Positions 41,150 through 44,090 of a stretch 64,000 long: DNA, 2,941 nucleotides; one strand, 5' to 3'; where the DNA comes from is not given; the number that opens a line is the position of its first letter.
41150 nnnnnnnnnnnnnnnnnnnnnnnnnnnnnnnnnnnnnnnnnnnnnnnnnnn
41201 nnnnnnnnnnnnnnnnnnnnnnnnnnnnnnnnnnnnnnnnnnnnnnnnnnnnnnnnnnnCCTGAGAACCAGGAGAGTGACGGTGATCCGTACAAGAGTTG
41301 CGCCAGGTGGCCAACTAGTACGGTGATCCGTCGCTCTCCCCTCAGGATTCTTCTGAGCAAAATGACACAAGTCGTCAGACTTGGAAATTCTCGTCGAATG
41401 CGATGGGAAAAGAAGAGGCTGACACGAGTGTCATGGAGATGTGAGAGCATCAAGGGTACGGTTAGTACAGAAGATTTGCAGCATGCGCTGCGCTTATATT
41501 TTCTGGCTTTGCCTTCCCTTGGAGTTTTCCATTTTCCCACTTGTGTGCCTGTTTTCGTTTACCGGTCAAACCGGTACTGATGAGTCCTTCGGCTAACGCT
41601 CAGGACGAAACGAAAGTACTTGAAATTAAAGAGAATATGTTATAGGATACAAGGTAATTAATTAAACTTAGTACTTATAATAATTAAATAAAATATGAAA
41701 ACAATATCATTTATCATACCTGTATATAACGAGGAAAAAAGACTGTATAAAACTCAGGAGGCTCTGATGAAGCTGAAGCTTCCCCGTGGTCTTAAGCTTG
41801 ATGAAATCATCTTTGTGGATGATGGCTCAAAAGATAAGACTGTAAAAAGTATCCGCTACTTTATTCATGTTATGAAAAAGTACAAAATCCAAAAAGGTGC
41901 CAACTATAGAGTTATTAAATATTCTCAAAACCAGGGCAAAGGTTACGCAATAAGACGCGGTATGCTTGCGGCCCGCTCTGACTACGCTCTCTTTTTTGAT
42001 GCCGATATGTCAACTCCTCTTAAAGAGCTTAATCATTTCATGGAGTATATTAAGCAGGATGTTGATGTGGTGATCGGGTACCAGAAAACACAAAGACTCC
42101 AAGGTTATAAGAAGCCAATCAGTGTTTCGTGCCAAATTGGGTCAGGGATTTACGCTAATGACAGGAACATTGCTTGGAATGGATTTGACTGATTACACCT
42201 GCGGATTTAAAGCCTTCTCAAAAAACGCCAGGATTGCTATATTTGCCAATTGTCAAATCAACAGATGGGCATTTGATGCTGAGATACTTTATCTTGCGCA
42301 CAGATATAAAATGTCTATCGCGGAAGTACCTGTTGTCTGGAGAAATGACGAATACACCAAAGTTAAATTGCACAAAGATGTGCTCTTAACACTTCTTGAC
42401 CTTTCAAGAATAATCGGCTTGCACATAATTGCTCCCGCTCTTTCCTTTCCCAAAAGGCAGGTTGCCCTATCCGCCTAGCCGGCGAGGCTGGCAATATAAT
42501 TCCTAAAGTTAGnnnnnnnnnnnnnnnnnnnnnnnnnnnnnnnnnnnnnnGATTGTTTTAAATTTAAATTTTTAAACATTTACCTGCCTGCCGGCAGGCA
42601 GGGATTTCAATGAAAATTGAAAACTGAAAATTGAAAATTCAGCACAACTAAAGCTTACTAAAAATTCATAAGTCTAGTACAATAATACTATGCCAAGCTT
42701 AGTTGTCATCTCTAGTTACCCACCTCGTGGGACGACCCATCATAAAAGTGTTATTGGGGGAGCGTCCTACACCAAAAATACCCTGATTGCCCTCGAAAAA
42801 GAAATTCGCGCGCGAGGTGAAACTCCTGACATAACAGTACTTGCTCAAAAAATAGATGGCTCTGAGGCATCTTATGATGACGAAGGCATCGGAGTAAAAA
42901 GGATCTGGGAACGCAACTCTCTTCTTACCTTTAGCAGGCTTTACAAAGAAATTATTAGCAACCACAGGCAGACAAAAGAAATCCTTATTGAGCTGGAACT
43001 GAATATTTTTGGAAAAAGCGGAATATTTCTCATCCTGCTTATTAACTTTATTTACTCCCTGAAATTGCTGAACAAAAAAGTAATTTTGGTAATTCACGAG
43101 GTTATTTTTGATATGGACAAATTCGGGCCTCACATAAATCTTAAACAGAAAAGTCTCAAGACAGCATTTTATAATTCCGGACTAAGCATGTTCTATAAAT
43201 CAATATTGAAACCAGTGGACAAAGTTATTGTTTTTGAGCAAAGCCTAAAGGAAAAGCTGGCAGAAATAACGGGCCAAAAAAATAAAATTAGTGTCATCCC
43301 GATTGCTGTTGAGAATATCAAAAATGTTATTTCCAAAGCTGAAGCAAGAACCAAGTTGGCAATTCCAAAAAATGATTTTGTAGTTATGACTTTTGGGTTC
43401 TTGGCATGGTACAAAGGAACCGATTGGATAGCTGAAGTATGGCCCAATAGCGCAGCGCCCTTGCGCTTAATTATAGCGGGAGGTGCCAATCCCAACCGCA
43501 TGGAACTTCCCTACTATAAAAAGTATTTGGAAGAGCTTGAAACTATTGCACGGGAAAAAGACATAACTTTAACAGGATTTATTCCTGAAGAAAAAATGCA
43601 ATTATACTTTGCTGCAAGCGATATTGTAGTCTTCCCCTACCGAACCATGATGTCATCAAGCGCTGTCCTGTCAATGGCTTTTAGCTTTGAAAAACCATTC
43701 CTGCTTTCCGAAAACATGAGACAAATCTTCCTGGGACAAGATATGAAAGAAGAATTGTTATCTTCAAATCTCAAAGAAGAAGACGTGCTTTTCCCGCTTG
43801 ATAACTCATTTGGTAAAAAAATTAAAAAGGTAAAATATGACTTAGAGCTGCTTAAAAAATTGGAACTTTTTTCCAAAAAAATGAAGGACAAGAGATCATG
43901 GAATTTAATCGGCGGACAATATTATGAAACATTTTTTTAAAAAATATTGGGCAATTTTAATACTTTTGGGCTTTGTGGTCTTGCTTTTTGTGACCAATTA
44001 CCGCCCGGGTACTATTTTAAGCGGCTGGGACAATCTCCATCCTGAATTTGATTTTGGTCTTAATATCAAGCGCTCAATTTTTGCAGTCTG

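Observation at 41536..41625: Candidate type III hammerhead ribozyme at the edge of a foreign high-GC island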

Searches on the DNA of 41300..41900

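Call 3: search_rna_families(source=window, start=41300, end=41900, threshold=evalue, max_evalue=10, show_alignments=5)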
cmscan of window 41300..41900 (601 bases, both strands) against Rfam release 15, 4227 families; matches with E-value up to 10: 7.
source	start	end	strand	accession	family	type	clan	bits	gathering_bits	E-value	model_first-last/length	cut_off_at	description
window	41552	41616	+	RF00008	Hammerhead_3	Gene; ribozyme;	CL00010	35.8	48.5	4.8e-06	1-54/54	no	Hammerhead ribozyme (type III)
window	41771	41798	+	RF02726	sno_ZL63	Gene; snRNA; snoRNA; CD-box;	-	18.5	50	0.48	1-43/43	no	Small nucleolar RNA ZL63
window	41697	41833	+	RF02004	group-II-D1D4-5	Intron;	CL00102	17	34.5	0.27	1-201/201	no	Group II catalytic intron D1-D4-5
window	41736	41813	+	RF00689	MIR390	Gene; miRNA;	-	15.4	77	4.8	1-121/121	no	MIR390 microRNA precursor family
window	41736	41813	-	RF00689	MIR390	Gene; miRNA;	-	15.2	77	5.4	1-121/121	no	MIR390 microRNA precursor family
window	41752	41837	-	RF01860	Afu_455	Gene; snRNA; snoRNA; CD-box;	-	15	48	6.5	1-92/92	no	A. fumigatus snoRNA Afu_455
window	41636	41681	+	RF02350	psRNA6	Gene; sRNA;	-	9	60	5.2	1-333/333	no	Nitrosomonas sRNA psRNA6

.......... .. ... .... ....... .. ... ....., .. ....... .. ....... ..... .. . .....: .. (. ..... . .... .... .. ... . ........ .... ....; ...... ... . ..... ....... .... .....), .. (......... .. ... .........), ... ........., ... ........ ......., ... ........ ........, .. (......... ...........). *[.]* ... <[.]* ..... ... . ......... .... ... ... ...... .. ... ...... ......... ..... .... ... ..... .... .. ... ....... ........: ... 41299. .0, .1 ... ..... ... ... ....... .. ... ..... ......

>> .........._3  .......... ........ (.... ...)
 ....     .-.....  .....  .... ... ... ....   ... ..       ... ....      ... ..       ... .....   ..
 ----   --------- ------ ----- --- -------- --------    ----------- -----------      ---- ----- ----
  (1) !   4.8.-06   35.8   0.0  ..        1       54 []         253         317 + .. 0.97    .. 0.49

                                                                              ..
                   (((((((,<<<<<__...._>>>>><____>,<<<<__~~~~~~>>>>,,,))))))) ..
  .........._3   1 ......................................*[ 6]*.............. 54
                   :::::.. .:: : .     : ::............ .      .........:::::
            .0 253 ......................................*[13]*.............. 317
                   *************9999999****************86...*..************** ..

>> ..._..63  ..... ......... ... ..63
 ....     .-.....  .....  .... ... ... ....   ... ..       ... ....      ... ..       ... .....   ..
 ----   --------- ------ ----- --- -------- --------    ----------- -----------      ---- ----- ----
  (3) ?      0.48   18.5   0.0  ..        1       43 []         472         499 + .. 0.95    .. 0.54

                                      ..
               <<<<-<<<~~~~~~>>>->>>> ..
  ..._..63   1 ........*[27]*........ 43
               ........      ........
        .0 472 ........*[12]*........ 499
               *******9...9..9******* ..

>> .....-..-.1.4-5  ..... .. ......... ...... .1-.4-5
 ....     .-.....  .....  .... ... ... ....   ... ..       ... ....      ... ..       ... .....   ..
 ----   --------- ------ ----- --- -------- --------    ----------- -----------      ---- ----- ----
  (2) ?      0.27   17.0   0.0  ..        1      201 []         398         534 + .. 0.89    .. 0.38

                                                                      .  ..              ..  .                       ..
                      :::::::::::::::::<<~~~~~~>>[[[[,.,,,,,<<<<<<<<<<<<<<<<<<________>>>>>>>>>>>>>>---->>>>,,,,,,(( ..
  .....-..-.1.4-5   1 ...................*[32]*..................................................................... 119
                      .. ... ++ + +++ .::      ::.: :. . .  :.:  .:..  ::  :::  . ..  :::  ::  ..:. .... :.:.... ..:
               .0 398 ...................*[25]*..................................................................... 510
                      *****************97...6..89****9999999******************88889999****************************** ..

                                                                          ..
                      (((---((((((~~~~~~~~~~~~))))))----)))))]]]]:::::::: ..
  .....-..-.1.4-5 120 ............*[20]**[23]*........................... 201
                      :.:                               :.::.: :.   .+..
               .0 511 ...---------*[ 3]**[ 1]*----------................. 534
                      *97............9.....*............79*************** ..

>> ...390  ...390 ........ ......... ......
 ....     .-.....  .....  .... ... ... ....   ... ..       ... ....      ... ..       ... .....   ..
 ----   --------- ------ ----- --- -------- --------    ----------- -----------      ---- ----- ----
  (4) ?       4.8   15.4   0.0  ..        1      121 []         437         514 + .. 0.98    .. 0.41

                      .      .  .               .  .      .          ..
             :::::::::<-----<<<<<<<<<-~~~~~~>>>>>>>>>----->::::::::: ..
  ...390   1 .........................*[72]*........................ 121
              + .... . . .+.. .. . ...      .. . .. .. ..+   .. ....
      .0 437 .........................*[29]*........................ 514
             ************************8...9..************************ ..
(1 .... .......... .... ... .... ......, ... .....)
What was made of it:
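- On Hammerhead ribozyme type III: The Rfam alignment shows full model coverage 1-54 (call 3).
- The score is below Rfam's gathering score (call 3).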

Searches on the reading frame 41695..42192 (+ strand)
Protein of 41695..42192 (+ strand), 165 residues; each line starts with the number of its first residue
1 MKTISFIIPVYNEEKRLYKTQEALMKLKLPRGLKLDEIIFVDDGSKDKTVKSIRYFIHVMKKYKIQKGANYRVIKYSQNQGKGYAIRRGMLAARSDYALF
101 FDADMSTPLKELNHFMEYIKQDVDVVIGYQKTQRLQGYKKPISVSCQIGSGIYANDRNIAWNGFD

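Call 11: search_protein_families(library=pfam, proteins=[window:41695-42192:+], max_evalue=0.01)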
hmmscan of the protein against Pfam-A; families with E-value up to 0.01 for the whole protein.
window:41695-42192:+ (165 aa): 2 families
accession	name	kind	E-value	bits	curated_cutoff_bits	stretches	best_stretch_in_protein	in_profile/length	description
PF00535.33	Glycos_transf_2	-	3.4e-25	89.3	23.3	1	5-128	1-113/168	Glycosyl transferase family 2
PF10111.15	Glyco_tranf_2_2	-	2.7e-07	30.8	27.3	1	5-117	1-104/276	Glycosyltransferase like family 2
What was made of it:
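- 41695..42478 (+): GT2-family (polyprenyl-phosphate glycosyltransferase-like) gene that the ribozyme precedes. In this window it is split by a frameshift near 42077-42085. Pfam PF00535, 3.4e-25 (call 11).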

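Call 15: find_encoding_contigs(protein=window:41695-42192:+, flank=10000, max_places=10)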
Protein window:41695-42192:+ (165 aa): no gene with exactly this product is on record in the collection.

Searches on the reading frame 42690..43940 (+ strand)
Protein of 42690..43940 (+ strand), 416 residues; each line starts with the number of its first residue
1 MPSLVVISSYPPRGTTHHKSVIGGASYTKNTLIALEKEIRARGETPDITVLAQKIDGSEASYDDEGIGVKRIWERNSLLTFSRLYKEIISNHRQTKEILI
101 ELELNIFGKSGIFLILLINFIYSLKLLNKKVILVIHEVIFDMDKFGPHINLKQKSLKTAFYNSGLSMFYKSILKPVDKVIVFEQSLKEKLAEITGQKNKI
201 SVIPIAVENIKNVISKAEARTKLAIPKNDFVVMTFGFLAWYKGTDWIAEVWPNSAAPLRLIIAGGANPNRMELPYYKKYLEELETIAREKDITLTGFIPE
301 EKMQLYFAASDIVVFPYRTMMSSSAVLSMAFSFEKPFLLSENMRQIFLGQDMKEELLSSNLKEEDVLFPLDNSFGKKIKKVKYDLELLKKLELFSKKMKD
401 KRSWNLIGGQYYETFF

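Call 11: search_protein_families(library=pfam, proteins=[window:42690-43940:+], max_evalue=0.01)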
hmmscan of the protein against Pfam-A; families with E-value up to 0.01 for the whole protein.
window:42690-43940:+ (416 aa): 3 families
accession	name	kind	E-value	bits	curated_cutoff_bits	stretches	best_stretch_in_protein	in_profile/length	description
PF13692.12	Glyco_trans_1_4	-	1.3e-10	42.1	27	1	231-340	3-106/142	Glycosyl transferases group 1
PF00534.26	Glycos_transf_1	-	1.1e-07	31.9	26.4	1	216-319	2-102/172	Glycosyl transferases group 1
PF13439.12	Glyco_transf_4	-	0.0018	18.8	28.5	1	81-207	50-166/170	Glycosyltransferase Family 4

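Call 17: find_related_loci(query=window:42690-43940:+, collection=genome_contigs, flank=10000)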
Query window:42690-43940:+ (416 aa) in genome_contigs; peptide patterns used: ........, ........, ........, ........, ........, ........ (x = any residue, [..] = any of these).
70 stretches matched a pattern; 18 encode a relative of the query (tblastn E <= 1e-3); 18 distinct loci.
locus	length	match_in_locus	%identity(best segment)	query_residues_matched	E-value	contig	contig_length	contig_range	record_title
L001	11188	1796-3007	44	3-416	2e-104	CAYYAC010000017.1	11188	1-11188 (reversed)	MAG TPA_asm: uncultured Gammaproteobacteria bacterium isolate SRP200132_co2_12 genome assembly, contig: NODE_5261_length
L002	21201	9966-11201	43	4-413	2e-103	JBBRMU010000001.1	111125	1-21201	MAG: Patescibacteria group bacterium isolate La1_metabat2.071 LA1C_B2.071_k141_3507537L_111125_cov_11.0217, whole genome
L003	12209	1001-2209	43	3-411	1e-100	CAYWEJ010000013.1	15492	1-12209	MAG TPA_asm: uncultured Gammaproteobacteria bacterium isolate SRP192515_co1_134 genome assembly, contig: NODE_3658_lengt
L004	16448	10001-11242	43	1-416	2e-96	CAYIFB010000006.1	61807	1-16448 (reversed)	MAG TPA_asm: uncultured Gammaproteobacteria bacterium isolate ERP119705_co19_135 genome assembly, contig: NODE_233_lengt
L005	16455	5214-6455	40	3-416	1e-94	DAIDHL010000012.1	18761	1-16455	MAG TPA_asm: Candidatus Levyibacteriota bacterium isolate clean344 NODE_12_length_18761_cov_6.166346, whole genome shotg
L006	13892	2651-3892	41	1-416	2e-92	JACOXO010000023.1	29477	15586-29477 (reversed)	MAG: Candidatus Gottesmanbacteria bacterium isolate NC_groundwater_155_Ag_S-0.1um_35_9 S4_GD2017_2_S1_scaffold_938, whol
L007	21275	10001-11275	40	3-416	4e-90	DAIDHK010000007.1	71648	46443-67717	MAG TPA_asm: Candidatus Levyibacteriota bacterium isolate clean343 NODE_7_length_71648_cov_12.071356, whole genome shotg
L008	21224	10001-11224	37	3-408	3e-81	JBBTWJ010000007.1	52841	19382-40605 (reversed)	MAG: Patescibacteria group bacterium isolate H41-bin149_1 H41_bin149_1_000000000007, whole genome shotgun sequence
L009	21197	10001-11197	37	4-413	5e-78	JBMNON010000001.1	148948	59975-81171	MAG: Patescibacteria group bacterium isolate SBF912SR5HQ0001 scaffold_59_c1, whole genome shotgun sequence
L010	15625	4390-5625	35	3-412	8e-78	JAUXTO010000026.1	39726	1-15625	MAG: Candidatus Gottesmanbacteria bacterium isolate C13_maxbin.100 C13_k141_70127, whole genome shotgun sequence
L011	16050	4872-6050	34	4-414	5e-67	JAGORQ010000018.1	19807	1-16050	Candidatus Shapirobacteria bacterium isolate Gw_Eff_bin_278 Gw_Eff_5737_length_19807_cov_4.286789, whole genome shotgun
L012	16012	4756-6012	36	4-411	3e-66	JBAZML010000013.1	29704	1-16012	MAG: Candidatus Shapirobacteria bacterium isolate SO_2017_LW4_41 scaffold_2839_c2_LW137-91_2017, whole genome shotgun se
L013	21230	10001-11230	35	4-413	1e-71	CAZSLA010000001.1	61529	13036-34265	MAG TPA_asm: uncultured Gammaproteobacteria bacterium isolate binchicken_co60_48 genome assembly, contig: NODE_669_lengt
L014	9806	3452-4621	32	3-402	2e-54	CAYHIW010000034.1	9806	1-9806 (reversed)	MAG TPA_asm: uncultured Gammaproteobacteria bacterium isolate ERP119705_co13_443 genome assembly, contig: NODE_8641_leng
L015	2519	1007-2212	30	3-411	4e-46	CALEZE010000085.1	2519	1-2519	MAG TPA_asm: uncultured bacterium isolate SRR7515931_bin.142_CONCOCT_v1.1_MAG genome assembly, contig: ERZ869938.26541,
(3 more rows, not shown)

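Call 35: find_related_loci(query=A2, collection=metagenome_contigs, flank=4000)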
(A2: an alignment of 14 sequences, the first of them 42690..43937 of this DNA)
Query A2 (416 aa) in metagenome_contigs; peptide patterns used: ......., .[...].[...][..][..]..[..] (x = any residue, [..] = any of these).
224 stretches matched a pattern; 116 encode a relative of the query (tblastn E <= 1e-3); the best 80 are kept; 80 distinct loci.
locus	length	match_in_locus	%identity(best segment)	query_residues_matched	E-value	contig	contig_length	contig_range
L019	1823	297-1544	43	3-416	4e-112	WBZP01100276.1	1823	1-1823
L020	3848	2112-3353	44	4-416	2e-105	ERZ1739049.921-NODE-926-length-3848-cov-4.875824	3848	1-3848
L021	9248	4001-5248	42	1-416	1e-103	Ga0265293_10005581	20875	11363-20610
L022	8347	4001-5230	44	3-416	6e-102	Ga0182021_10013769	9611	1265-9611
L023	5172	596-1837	43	4-416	1e-101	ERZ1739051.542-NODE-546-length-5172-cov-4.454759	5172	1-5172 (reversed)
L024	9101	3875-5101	46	3-416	7e-101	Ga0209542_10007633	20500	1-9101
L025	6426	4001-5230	42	1-413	2e-100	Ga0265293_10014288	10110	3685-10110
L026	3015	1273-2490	45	4-416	2e-102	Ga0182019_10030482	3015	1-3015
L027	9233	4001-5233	44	4-416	1e-99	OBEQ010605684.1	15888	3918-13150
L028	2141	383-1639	44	1-416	3e-104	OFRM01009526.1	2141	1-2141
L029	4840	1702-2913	44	4-416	9e-99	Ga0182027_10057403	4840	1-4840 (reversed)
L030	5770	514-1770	41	3-416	4e-98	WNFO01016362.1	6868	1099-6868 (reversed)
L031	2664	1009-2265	41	3-416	2e-101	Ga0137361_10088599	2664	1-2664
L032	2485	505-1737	42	4-413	2e-100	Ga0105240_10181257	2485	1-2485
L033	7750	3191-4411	40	4-416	2e-96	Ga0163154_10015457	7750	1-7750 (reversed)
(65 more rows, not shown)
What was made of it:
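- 42690..43940 (+): GT1/GT4-family glycosyltransferase, second gene of the operon. It was used to fetch related loci. Calls 11, 17, 35.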

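Call 66: search_protein_families(library=ncbifam, proteins=[L020:1249-2079:+, window:42690-43937:+, L020:1006-1218:+], max_evalue=0.001)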
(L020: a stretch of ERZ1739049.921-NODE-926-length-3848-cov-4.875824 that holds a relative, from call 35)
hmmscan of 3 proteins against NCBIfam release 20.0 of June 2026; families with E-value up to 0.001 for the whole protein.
L020:1249-2079:+ (277 aa): 16 families
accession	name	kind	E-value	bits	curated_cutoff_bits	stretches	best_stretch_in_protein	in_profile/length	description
NF047588.1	GlcsyltransPgfSStrep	equivalog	3.3e-16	59.4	500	1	4-190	3-167/308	glycosyltransferase PgfS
TIGR03937.1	PgaC_IcaA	equivalog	6.3e-12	45.1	422.3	1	2-112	45-136/407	poly-beta-1,6-N-acetyl-D-glucosamine synthase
NF007986.1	PRK10714.1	equivalog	1.3e-11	44.1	529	1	2-189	6-171/316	undecaprenyl-phosphate 4-deoxy-4-formamido-L-arabinose transferase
NF058614.1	PPMAGASynPpgS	equivalog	6.8e-10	38.7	370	1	73-221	44-194/226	polyprenyl-phospho-N-acetylgalactosaminyl synthase PpgS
TIGR04283.1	glyco_like_mftF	equivalog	9.6e-10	38.4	182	1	4-125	1-96/221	TIGR04283 family arsenosugar biosynthesis glycosyltransferase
NF041391.1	DPhHxTase_Halo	equivalog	2.4e-09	36.5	375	1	74-190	42-153/213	dolichyl-phosphate hexose transferase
NF010496.0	PRK13915.1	equivalog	3.8e-09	36.1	262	1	2-118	31-133/307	glucosyl-3-phosphoglycerate synthase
NF047683.1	TeichurnBiosyTuaG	equivalog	6.8e-08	32.5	400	1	3-128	7-113/252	teichuronic acid biosynthesis protein TuaG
NF041875.1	EPS_EpsD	equivalog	7.6e-08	32.1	370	1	4-133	1-111/325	exopolysaccharide biosynthesis glycosyltransferase EpsD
NF007482.0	PRK10073.1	equivalog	8.6e-08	31.5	423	1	3-111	7-95/334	glycosyltransferase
NF038302.1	EPS_HpsE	equivalog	8.7e-08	31.5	300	1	4-117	3-102/307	hormogonium polysaccharide biosynthesis glycosyltransferase HpsE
TIGR04182.1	glyco_TIGR04182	equivalog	5.1e-07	29.4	325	1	5-190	3-159/293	S-layer glycoprotein N-glycosyltransferase AglJ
TIGR03469.1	HpnB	hypoth_equivalog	3.9e-06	26.1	379.25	1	4-127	46-161/386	hopene-associated glycosyltransferase HpnB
TIGR03965.1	mycofact_glyco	equivalog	5.9e-06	25.4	280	1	2-123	74-176/467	mycofactocin biosynthesis glycosyltransferase MftF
NF045692.1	OglycostaseCruG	equivalog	1.4e-05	24.2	600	1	2-125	41-151/386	2'-O-glycosyltransferase CruG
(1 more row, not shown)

window:42690-43937:+ (416 aa): 5 families
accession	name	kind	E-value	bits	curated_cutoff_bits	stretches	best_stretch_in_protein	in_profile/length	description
NF047684.1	TeichurnBiosyTuaC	equivalog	3e-09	36.3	550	1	161-321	151-302/391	teichuronic acid biosynthesis protein TuaC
TIGR04063.1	stp3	hypoth_equivalog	2.4e-06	26.7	442.05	1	170-320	152-300/397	TIGR04063 family PEP-CTERM/XrtA system glycosyltransferase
NF038295.1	EPS_HpsP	equivalog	2.5e-06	26.7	550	1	182-341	160-318/388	hormogonium polysaccharide biosynthesis glycosyltransferase HpsP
NF012028.0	PRK15484.1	subfamily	6.6e-05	22.2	618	1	177-342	141-309/380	lipopolysaccharide N-acetylglucosaminyltransferase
NF004389.0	PRK05749.1-5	equivalog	0.00084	18.3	363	0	164-233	164-227/402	lipid IV(A) 3-deoxy-D-manno-octulosonic acid transferase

L020:1006-1218:+ (71 aa): 0 families

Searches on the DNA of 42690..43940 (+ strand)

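Call 50: search_rna_families(sources=[L002, L004, L006, L008, L010, L013, L022, L026, L029, L041, L037, L021, L020], threshold=gathering)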
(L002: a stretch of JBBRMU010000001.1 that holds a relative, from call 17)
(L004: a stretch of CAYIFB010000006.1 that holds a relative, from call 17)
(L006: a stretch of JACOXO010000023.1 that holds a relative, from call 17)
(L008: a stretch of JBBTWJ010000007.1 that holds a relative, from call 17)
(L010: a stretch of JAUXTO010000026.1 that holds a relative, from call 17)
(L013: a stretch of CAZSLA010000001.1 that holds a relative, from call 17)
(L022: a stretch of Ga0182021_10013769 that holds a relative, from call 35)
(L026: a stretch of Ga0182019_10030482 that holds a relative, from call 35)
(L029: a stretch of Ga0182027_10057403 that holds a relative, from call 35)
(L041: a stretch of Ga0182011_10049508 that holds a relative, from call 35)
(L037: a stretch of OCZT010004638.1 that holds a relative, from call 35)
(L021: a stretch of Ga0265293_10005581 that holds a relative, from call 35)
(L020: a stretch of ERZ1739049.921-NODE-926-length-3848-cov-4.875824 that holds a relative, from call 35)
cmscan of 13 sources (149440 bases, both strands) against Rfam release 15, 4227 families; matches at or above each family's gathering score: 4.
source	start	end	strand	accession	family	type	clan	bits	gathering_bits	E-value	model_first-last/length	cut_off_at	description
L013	1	2072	+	RF02541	LSU_rRNA_bacteria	Gene; rRNA;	CL00112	958.2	50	0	1326-2925/2925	5'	Bacterial large subunit ribosomal RNA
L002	2222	2293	+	RF00005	tRNA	Gene; tRNA;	CL00001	71.5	29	2.8e-13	1-71/71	no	tRNA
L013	19319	19389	+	RF00005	tRNA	Gene; tRNA;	CL00001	59.5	29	5.6e-10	1-71/71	no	tRNA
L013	3199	3343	+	RF00001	5S_rRNA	Gene; rRNA;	CL00113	56.8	38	7.3e-09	1-120/120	no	5S ribosomal RNA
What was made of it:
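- Closest known: Hammerhead ribozyme, type III. Different: It scores below the family's gathering score, as do L020 and L021 (calls 3, 50).
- Tried and rejected: It also showed that the L020 and L021 hammerheads fall below the gathering score (call 50).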
